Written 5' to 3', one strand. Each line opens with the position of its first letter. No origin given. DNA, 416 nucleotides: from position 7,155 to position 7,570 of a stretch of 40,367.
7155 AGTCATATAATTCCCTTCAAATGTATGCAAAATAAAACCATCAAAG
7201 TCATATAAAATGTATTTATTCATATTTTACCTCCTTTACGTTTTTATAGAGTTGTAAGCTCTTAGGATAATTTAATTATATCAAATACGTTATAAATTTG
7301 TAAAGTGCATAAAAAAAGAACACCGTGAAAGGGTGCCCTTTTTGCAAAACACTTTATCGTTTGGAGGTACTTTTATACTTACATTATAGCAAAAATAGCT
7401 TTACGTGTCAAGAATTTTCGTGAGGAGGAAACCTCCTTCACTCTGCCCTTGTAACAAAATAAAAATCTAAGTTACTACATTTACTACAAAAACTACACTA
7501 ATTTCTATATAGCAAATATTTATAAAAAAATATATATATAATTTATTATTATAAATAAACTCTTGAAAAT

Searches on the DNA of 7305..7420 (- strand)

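Call 16: search_dna_similar(query=window:7305-7420:-, collection=phages, mode=distant, max_rows=60, max_evalue=0.01)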
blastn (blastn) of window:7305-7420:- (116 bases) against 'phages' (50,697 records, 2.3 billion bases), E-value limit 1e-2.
Records with a match: 15; places in all: 15; records where one place covers at least 80% of the query: 14.
Best place of each record, by identity: >=99% 2; 80-90% 13.
By first word of the organism name: Clostridium 15.
By host as written in the record: Clostridium perfringens 12; Clostridium perfringens JCM 1290 1; Clostridium perfringens 2589 1; Clostridium perfringens 012 1.
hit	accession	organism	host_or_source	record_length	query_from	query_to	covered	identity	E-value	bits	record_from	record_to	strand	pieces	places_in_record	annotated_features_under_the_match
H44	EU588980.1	Clostridium phage phiCP39-O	Clostridium perfringens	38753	1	116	100%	99.1%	4e-51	205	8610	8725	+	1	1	none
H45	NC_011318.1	Clostridium phage phiCP39-O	Clostridium perfringens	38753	1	116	100%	99.1%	4e-51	205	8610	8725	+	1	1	none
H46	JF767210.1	Clostridium phage phiCP9O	Clostridium perfringens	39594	1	116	100%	85.6%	7e-29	131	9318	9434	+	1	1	none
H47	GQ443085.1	Clostridium phage phiCP26F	Clostridium perfringens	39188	1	116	100%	84.9%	1e-26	124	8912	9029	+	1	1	none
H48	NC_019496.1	Clostridium phage phiCP26F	Clostridium perfringens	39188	1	116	100%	84.9%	1e-26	124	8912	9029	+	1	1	none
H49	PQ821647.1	Clostridium phage HMD-PC1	Clostridium perfringens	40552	1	116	100%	84.2%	3e-26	123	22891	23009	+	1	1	none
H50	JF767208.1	Clostridium phage phiCP13O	Clostridium perfringens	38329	1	116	100%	84.2%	3e-26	123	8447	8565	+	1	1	none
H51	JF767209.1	Clostridium phage phiCP34O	Clostridium perfringens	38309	1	116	100%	84.2%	3e-26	123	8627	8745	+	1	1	none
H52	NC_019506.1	Clostridium phage phiCP13O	Clostridium perfringens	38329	1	116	100%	84.2%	3e-26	123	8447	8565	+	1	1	none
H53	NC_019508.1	Clostridium phage phiCP34O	Clostridium perfringens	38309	1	116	100%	84.2%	3e-26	123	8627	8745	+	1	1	none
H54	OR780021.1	Clostridium phage XP41-N3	Clostridium perfringens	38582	1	116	100%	83.9%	3e-26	122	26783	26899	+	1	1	none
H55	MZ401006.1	Clostridium phage CPQ4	Clostridium perfringens JCM 1290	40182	1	116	100%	82.9%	5e-24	114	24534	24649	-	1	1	none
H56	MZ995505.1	Clostridium phage vB_CpeP_PMQ04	Clostridium perfringens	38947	1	116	100%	82.9%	5e-24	114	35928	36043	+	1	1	none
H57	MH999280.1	Clostridium phage CPD1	Clostridium perfringens 2589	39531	1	116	100%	82.1%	2e-22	110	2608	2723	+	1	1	none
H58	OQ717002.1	Clostridium phage vB_CpeS-17DYC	Clostridium perfringens 012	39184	1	84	72%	89.3%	6e-23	112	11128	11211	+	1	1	none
